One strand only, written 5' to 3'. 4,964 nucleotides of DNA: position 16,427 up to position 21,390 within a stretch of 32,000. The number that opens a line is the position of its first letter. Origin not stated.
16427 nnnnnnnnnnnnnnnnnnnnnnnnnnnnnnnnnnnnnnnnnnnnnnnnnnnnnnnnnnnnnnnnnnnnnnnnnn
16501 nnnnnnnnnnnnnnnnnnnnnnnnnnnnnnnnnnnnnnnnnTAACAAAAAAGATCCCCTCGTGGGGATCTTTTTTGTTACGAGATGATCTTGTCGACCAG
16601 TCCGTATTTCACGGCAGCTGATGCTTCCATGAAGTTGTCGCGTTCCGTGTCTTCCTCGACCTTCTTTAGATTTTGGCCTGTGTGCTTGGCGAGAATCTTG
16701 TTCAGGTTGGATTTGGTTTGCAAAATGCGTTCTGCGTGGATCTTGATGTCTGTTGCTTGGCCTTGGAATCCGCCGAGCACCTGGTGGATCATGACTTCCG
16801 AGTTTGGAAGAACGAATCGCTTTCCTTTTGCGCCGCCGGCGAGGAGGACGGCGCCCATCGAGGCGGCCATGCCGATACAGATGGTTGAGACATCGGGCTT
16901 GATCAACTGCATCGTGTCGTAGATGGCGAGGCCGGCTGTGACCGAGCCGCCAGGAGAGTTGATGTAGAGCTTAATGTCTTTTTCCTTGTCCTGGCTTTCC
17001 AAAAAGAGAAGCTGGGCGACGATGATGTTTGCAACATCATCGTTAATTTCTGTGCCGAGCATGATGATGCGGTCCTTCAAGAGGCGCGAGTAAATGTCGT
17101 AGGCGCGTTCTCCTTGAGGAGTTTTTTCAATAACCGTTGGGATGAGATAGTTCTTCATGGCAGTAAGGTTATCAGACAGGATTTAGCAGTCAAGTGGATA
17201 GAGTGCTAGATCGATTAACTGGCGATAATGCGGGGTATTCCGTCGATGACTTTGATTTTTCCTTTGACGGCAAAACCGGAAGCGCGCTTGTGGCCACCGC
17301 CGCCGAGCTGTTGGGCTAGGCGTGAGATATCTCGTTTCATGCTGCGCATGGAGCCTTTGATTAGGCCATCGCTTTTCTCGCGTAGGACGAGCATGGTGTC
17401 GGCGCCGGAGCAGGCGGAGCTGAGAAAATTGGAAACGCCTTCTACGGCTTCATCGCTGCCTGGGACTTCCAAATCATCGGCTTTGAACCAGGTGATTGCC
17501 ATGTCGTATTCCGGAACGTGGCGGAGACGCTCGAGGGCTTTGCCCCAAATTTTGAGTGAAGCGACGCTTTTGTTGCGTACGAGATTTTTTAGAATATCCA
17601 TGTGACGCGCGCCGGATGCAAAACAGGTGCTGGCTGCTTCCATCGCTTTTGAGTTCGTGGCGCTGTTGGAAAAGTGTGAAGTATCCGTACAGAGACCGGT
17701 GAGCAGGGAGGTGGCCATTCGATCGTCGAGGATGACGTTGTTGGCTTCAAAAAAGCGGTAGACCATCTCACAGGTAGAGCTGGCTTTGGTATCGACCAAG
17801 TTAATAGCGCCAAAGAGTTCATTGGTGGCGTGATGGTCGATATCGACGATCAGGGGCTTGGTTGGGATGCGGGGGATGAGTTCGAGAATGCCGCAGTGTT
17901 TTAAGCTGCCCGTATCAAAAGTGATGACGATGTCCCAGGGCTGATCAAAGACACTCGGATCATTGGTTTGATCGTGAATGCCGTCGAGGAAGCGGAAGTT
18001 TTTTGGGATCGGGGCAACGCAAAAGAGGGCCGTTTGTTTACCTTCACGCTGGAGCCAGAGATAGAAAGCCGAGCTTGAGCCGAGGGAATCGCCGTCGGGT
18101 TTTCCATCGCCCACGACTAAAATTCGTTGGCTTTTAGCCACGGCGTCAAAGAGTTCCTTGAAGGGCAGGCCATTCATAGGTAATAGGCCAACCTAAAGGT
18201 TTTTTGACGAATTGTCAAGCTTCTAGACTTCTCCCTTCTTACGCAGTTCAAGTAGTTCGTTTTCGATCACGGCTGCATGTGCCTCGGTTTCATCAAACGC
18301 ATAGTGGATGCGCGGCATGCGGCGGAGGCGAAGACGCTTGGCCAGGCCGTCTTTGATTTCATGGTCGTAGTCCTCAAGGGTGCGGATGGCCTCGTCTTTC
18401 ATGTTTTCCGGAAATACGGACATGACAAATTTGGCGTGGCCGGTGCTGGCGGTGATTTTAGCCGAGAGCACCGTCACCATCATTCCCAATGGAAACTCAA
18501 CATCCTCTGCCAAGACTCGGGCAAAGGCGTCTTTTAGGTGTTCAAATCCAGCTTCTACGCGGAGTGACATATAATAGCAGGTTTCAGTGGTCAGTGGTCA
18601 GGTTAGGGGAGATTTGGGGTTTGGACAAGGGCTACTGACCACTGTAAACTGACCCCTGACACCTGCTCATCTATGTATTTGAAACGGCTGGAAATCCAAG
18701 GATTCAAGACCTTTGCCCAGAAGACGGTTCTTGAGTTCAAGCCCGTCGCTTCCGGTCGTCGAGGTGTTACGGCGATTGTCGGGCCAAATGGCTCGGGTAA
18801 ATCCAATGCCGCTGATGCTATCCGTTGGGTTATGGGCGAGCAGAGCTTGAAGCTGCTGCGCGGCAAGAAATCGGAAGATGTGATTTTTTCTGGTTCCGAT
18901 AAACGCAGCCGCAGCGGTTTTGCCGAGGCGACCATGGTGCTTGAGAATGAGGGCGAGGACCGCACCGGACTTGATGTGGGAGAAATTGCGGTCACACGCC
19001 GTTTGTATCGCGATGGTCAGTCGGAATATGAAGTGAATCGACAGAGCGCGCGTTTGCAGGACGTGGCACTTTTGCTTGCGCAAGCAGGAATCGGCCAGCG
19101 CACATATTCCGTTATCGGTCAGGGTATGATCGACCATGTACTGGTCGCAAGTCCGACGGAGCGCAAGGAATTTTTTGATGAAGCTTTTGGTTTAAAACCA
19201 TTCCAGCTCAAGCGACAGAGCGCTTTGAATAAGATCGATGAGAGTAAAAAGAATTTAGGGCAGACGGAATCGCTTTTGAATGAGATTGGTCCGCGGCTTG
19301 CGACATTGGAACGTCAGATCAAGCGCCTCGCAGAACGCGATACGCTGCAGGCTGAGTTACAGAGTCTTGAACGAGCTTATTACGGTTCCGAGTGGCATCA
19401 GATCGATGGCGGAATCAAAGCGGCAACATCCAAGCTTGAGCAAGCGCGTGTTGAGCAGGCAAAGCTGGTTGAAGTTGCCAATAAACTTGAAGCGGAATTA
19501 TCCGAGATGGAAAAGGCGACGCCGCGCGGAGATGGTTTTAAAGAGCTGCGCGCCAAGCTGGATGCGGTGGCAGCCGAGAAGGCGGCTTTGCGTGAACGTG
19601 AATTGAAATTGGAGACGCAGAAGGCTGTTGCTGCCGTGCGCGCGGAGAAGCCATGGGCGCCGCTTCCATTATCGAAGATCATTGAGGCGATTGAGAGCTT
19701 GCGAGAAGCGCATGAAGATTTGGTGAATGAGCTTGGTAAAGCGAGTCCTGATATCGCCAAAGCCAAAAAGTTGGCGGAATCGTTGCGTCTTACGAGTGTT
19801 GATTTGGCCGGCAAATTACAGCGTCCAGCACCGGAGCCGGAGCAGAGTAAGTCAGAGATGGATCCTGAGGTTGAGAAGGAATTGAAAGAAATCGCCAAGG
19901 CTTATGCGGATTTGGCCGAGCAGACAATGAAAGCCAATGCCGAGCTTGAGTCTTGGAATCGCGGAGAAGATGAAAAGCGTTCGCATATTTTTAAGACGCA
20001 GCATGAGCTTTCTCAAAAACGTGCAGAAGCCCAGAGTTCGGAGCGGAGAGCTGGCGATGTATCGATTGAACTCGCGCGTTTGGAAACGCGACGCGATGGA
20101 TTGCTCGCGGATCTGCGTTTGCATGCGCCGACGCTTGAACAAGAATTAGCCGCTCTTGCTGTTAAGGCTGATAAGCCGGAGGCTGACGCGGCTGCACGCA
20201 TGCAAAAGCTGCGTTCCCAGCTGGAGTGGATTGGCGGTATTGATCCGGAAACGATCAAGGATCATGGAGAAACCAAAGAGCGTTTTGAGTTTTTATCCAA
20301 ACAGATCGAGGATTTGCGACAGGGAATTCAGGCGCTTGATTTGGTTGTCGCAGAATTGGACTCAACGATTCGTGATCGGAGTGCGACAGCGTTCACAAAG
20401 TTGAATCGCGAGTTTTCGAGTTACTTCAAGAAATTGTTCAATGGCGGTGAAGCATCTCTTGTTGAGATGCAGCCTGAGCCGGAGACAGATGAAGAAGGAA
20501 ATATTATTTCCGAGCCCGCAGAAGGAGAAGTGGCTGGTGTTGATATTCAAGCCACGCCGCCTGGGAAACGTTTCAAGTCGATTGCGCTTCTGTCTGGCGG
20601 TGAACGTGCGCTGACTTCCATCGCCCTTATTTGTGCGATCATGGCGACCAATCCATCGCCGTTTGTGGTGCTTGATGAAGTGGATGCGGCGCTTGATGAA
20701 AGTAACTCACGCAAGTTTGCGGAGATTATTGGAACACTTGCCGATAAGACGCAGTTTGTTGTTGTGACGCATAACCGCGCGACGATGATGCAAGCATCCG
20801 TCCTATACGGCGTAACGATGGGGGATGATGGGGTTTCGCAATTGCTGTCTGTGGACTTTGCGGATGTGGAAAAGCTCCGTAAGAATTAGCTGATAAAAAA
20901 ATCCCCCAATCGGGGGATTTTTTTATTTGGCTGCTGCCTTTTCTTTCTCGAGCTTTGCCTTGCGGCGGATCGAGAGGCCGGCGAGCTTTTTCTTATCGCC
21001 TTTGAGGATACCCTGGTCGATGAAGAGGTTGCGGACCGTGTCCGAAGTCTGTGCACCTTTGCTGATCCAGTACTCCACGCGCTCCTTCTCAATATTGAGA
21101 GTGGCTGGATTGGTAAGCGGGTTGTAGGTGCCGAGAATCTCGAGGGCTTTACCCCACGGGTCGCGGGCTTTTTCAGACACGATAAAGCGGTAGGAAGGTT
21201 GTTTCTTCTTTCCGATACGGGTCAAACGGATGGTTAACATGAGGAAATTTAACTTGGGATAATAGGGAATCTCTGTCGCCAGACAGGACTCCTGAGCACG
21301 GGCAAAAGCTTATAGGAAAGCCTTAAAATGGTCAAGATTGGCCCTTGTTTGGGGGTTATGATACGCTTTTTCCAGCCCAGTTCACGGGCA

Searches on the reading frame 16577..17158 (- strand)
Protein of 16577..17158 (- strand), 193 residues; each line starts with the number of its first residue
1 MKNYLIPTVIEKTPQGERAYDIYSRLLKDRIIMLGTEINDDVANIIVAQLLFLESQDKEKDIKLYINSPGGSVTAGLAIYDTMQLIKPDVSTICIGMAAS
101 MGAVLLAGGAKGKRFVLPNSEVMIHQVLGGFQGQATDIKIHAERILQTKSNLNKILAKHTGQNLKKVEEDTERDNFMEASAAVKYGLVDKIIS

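Call 9: search_protein_families(library=pfam, proteins=[window:16577-17158:-], max_evalue=0.001)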
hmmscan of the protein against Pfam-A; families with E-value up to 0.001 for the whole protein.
window:16577-17158:- (193 aa): 1 family
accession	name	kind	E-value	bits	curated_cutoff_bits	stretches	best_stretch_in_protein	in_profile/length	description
PF00574.28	CLP_protease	-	3.1e-86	288.3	20.2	1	15-192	2-179/182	Clp protease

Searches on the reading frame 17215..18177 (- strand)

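Call 9: search_protein_families(library=pfam, proteins=[window:17215-18177:-], max_evalue=0.001)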
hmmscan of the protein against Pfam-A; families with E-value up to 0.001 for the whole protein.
window:17215-18177:- (320 aa): 2 families
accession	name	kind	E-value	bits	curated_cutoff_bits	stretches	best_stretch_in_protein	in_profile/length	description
PF01368.27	DHH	-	1.5e-17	64.4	28.1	1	18-161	1-124/125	DHH family, N-terminal domain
PF02272.25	DHHA1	-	9e-07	29.7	25.9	1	257-307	30-86/102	DHHA1 domain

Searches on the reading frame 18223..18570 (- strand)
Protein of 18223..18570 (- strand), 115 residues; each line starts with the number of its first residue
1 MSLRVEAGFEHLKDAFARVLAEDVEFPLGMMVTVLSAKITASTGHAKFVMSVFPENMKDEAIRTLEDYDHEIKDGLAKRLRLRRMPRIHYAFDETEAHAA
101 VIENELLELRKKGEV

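Call 46: search_protein_families(library=pfam, proteins=[window:18223-18570:-], max_evalue=0.001)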
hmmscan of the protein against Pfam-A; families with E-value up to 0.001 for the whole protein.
window:18223-18570:- (115 aa): 1 family
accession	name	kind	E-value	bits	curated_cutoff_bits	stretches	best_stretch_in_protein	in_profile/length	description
PF02033.23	RBFA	-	1.8e-13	51.1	34.7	1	10-104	7-103/105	Ribosome-binding factor A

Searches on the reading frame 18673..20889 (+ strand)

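Call 9: search_protein_families(library=pfam, proteins=[window:18673-20889:+], max_evalue=0.001)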
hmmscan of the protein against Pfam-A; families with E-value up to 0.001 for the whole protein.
window:18673-20889:+ (738 aa): 6 families
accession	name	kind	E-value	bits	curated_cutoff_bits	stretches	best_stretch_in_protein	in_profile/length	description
PF02463.25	SMC_N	-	1e-63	215.1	40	1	2-722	1-219/220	RecF/RecN/SMC N terminal domain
PF13476.12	AAA_23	-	3e-16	61.1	27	1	5-233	1-197/201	AAA domain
PF13304.12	AAA_21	-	5.8e-14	53.3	27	2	32-129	1-117/304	AAA domain, putative AbiEii toxin, Type IV TA system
PF13175.12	AAA_15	-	2.3e-09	37.8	32.1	1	1-57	1-50/374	AAA ATPase domain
PF13555.12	AAA_29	-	5e-05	23.4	27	1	11-54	9-46/61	P-loop containing region of AAA domain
PF00005.33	ABC_tran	-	0.001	20.1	25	0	32-69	13-51/137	ABC transporter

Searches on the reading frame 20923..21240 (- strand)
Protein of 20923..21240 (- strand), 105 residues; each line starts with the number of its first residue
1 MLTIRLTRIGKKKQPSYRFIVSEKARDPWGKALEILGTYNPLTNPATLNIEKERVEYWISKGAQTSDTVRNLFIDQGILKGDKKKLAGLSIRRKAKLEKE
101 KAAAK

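Call 46: search_protein_families(library=pfam, proteins=[window:20923-21240:-], max_evalue=0.001)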
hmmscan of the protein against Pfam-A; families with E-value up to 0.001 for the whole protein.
window:20923-21240:- (105 aa): 1 family
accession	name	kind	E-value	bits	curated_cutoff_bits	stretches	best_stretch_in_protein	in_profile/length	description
PF00886.24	Ribosomal_S16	-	1.4e-17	63.8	27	1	8-66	1-62/62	Ribosomal protein S16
